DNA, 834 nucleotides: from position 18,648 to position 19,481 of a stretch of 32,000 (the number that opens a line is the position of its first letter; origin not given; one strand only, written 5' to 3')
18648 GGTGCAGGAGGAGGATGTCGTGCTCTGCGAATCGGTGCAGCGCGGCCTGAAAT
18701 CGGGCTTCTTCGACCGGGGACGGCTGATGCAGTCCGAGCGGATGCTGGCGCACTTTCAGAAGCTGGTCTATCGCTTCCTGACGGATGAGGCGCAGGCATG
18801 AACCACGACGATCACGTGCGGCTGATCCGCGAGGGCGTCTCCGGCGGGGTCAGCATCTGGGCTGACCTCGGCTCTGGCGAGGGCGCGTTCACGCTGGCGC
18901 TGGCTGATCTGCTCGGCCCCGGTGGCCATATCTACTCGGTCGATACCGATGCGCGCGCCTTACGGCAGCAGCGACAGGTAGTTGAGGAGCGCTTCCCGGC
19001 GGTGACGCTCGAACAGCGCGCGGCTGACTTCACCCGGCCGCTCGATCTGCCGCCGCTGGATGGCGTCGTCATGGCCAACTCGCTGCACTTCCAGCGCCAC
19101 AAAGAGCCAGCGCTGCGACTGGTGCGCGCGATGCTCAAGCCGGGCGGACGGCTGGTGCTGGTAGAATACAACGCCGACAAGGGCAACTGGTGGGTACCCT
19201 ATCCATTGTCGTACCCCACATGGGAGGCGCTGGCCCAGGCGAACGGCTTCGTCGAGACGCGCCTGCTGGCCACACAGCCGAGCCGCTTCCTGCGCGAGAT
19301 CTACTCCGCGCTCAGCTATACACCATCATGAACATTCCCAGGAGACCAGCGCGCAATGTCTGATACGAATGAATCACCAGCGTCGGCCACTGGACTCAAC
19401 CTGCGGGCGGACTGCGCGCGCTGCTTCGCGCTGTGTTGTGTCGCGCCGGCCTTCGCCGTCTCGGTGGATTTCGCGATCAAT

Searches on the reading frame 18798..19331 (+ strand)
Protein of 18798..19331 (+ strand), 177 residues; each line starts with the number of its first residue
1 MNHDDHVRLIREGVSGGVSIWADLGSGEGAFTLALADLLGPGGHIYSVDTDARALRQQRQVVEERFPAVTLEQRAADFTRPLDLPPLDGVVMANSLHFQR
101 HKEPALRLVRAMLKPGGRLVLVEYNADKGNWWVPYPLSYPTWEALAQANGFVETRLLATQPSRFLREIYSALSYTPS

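Call 7: search_protein_families(library=pfam, proteins=[window:18798-19331:+], max_evalue=0.001)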
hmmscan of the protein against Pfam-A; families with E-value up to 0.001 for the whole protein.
window:18798-19331:+ (177 aa): 8 families
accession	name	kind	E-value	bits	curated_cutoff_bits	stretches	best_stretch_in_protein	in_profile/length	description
PF08242.18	Methyltransf_12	-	3.5e-13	50.6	30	1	23-119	2-98/98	Methyltransferase domain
PF13847.12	Methyltransf_31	-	6.8e-13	49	27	1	23-125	9-113/145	Methyltransferase domain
PF08241.18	Methyltransf_11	-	3.2e-11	44.2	21.2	1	23-121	2-95/95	Methyltransferase domain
PF13649.12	Methyltransf_25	-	3.5e-11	44.1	27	1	23-117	3-97/97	Methyltransferase domain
PF13489.12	Methyltransf_23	-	1.1e-07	32.2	27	1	23-151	28-141/164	Methyltransferase domain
PF05175.20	MTS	-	3.1e-05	24.1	23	1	22-125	36-142/170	Methyltransferase small domain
PF01209.24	Ubie_methyltran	-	4.2e-05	23.5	20.1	1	22-125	52-155/233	ubiE/COQ5 methyltransferase family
PF13578.12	Methyltransf_24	-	0.00012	23.4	26.3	1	24-121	3-102/105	Methyltransferase domain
